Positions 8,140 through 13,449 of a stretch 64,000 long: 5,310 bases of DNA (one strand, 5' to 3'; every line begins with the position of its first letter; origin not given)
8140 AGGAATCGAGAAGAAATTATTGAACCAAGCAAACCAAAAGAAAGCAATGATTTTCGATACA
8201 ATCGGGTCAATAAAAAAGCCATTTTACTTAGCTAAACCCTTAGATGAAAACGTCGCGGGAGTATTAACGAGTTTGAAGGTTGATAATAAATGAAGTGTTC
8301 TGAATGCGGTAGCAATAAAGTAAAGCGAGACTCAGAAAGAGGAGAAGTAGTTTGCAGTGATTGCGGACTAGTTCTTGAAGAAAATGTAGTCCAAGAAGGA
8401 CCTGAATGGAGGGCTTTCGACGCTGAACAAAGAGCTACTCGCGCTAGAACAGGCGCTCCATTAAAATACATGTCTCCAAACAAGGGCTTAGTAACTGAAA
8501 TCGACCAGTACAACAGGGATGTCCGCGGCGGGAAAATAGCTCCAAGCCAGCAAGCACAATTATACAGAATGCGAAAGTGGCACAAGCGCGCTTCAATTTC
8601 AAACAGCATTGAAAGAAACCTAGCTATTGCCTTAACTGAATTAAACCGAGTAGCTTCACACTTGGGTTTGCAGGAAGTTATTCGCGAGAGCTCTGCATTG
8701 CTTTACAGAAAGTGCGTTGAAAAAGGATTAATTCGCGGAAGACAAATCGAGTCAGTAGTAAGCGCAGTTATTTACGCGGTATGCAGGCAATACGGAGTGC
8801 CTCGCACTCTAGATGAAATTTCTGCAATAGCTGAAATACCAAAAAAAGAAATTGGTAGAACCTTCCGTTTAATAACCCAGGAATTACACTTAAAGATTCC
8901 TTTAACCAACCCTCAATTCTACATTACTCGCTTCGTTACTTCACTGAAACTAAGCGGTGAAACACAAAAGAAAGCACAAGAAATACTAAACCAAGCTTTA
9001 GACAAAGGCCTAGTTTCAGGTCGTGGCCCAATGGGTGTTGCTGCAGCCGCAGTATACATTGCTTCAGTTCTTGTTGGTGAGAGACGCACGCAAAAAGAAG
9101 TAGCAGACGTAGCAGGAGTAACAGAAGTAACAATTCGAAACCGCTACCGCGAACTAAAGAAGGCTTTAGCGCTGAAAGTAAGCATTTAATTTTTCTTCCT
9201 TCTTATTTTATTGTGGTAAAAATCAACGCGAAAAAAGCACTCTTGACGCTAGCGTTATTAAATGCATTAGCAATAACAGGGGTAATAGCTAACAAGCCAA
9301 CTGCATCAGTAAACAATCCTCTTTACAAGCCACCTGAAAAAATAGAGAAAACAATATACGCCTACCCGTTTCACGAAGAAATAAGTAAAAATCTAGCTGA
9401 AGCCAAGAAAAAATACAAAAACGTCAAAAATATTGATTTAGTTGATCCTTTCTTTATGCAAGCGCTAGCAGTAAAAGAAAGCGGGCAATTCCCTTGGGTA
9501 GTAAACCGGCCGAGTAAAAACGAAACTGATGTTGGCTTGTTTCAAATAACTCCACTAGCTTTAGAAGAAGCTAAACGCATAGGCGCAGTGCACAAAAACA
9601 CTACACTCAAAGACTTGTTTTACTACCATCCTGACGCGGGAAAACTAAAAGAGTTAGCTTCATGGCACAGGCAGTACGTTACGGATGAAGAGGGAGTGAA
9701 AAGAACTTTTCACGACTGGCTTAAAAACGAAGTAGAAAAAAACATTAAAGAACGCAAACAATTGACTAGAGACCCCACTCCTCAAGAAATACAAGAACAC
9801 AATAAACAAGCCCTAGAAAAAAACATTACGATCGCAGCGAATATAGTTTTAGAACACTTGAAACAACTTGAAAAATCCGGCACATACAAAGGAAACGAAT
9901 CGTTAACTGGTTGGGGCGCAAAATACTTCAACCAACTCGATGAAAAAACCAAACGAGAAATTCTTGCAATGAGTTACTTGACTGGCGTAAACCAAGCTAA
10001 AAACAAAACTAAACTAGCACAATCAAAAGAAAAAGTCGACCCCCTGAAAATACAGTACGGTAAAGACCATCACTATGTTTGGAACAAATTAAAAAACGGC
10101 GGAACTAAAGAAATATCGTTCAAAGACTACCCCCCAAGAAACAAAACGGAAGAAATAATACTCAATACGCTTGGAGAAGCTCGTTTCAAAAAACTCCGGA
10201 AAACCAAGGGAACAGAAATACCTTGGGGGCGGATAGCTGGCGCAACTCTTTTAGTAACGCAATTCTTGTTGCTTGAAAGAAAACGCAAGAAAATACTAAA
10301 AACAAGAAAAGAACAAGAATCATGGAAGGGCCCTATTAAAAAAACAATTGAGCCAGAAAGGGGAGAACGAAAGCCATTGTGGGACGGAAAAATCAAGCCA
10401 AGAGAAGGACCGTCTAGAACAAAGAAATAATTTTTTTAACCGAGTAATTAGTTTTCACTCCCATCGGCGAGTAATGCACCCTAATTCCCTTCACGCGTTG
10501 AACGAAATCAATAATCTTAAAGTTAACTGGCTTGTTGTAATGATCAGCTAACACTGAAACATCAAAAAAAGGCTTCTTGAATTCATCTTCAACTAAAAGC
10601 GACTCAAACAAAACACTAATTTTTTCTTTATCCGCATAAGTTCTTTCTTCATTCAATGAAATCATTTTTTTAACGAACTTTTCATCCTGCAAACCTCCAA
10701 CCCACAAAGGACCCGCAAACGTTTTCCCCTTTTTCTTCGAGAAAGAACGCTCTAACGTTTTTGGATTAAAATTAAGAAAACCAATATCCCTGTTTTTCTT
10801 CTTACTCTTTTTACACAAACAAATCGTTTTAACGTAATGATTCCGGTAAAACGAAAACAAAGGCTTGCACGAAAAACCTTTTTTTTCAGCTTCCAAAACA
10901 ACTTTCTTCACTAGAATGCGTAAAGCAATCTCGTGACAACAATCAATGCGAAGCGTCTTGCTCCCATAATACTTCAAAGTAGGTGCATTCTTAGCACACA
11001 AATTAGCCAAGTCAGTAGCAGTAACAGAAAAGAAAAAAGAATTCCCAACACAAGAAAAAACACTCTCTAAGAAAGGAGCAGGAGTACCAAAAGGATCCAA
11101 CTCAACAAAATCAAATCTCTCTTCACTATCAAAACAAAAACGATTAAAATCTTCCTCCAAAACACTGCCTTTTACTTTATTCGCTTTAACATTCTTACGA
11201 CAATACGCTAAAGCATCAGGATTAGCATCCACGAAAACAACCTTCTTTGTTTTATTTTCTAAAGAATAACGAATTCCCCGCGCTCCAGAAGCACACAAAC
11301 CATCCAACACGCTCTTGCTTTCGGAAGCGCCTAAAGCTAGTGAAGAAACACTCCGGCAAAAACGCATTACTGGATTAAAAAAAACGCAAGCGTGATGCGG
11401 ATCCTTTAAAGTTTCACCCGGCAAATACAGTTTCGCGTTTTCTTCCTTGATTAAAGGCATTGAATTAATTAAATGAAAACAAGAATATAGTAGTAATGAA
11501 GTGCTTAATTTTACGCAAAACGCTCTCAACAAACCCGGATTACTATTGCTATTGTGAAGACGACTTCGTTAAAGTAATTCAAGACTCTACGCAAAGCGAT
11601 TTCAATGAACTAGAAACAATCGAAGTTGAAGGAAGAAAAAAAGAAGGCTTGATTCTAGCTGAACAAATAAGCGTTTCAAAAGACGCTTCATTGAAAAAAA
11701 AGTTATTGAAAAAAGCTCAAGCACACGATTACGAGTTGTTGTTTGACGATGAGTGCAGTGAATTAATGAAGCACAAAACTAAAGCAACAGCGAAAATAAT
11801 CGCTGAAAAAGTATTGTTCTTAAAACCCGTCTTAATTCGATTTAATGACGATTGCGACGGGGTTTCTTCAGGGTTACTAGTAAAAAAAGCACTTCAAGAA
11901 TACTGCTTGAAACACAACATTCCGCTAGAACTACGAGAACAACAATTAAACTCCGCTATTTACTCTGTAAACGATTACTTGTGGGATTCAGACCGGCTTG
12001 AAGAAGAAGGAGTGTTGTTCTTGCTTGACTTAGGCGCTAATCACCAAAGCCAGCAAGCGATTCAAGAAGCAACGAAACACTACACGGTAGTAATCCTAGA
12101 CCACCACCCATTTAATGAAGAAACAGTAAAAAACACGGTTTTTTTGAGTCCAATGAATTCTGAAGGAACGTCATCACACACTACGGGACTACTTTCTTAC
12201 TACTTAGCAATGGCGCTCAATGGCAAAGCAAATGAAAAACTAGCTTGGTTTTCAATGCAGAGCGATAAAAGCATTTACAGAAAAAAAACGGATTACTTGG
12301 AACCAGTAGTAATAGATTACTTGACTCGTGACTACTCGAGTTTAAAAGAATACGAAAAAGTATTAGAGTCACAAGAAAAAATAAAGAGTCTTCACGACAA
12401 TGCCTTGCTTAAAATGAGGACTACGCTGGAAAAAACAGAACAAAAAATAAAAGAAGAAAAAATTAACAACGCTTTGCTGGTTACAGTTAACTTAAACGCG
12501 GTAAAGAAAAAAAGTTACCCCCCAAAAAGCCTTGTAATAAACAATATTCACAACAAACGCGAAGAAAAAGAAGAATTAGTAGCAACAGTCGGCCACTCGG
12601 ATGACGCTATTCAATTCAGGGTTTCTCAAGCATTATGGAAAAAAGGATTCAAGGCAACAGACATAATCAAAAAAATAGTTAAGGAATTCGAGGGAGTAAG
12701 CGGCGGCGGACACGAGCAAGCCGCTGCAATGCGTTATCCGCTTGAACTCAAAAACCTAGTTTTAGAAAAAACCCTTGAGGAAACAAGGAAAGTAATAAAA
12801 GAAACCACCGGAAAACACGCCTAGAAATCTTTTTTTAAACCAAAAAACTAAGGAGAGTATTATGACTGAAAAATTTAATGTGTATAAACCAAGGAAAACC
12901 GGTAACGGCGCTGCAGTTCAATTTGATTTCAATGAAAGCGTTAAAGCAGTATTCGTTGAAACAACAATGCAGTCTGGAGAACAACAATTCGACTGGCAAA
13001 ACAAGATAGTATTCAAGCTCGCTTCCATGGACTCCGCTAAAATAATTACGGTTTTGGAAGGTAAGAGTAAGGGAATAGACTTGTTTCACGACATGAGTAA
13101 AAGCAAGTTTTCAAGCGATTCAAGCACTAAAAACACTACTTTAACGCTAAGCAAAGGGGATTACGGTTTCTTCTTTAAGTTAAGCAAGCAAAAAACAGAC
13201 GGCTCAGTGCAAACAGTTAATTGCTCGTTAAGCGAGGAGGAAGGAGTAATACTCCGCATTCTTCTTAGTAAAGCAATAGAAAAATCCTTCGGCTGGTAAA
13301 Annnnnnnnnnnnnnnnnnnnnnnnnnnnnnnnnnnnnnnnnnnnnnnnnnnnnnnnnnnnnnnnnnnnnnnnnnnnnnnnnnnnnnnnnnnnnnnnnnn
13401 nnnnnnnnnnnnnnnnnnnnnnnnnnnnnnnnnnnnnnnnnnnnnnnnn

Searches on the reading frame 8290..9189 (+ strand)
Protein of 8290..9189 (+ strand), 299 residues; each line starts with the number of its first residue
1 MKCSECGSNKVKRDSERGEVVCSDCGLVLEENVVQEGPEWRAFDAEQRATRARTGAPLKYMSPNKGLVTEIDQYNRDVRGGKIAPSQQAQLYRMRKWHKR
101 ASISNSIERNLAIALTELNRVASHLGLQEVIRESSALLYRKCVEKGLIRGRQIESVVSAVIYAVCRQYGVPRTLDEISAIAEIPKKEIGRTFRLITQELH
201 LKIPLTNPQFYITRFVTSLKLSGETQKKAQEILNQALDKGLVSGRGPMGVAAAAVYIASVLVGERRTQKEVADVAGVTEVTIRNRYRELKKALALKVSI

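Call 17: search_protein_families(library=pfam, proteins=[window:8290-9189:+], max_evalue=0.001)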
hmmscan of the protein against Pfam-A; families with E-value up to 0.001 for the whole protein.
window:8290-9189:+ (299 aa): 3 families
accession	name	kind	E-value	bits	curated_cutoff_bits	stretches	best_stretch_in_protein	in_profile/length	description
PF00382.24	TFIIB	-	1.6e-45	153.5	23.6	2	204-291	4-91/92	Transcription factor TFIIB repeat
PF08271.17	Zn_Ribbon_TF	-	1.3e-17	63.5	29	1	1-43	1-43/43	TFIIB zinc-binding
PF04545.22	Sigma70_r4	-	4.8e-05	23.2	24.1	0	263-287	18-42/50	Sigma-70, region 4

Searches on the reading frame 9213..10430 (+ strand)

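Call 18: search_protein_families(library=pfam, proteins=[window:9213-10430:+], max_evalue=0.001)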
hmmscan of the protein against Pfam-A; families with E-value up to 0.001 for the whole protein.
window:9213-10430:+ (405 aa): 1 family
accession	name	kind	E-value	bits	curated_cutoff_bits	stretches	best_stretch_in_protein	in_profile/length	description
PF01464.25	SLT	-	1.5e-05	25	21.3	0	77-124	12-56/117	Transglycosylase SLT domain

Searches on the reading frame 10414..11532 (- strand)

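Call 18: search_protein_families(library=pfam, proteins=[window:10414-11532:-], max_evalue=0.001)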
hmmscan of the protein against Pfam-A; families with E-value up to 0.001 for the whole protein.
window:10414-11532:- (372 aa): 6 families
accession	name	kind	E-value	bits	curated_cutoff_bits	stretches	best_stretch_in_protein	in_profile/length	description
PF02005.22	TRM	-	1.4e-65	222.4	27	1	39-370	9-373/376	N2,N2-dimethylguanosine tRNA methyltransferase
PF02475.24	TRM5-TYW2_MTfase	-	9.3e-07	29.4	28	1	66-163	31-128/164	TRM5/TYW2 methyltransferase domain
PF05175.20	MTS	-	9.5e-06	25.8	23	1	69-143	29-102/170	Methyltransferase small domain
PF13649.12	Methyltransf_25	-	4e-05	24.7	27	1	75-143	1-68/97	Methyltransferase domain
PF03602.21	Cons_hypoth95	-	0.00015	21.9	24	1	71-147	41-121/182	Conserved hypothetical protein 95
PF13847.12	Methyltransf_31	-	0.00077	19.6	27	0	71-157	3-96/145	Methyltransferase domain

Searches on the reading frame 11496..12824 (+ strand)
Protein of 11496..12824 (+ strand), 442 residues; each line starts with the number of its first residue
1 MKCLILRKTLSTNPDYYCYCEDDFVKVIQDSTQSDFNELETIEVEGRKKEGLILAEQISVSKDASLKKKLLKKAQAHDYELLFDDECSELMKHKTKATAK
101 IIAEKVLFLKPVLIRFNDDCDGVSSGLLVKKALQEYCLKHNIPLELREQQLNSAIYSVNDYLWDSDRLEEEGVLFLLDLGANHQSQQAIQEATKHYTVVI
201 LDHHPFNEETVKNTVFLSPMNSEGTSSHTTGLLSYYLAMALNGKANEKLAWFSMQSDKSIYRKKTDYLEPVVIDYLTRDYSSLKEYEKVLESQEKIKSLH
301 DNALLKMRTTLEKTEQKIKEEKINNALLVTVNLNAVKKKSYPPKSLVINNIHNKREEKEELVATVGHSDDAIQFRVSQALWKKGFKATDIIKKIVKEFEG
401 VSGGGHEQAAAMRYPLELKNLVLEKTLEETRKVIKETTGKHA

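Call 18: search_protein_families(library=pfam, proteins=[window:11496-12824:+], max_evalue=0.001)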
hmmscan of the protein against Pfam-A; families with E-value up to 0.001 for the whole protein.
window:11496-12824:+ (442 aa): 2 families
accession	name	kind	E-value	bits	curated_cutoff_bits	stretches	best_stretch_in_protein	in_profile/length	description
PF01368.27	DHH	-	3.5e-08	34.2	28.1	1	116-239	8-103/125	DHH family, N-terminal domain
PF02272.25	DHHA1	-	1e-06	29.6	25.9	1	354-424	28-94/102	DHHA1 domain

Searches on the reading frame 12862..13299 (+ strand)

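Call 18: search_protein_families(library=pfam, proteins=[window:12862-13299:+], max_evalue=0.001)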
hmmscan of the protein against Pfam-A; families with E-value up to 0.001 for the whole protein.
window:12862-13299:+ (145 aa): 1 family
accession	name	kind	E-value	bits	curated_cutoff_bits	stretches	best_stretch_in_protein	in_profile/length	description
PF08536.17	Whirly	-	1.8e-11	44.5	23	1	30-132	33-134/136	Whirly transcription factor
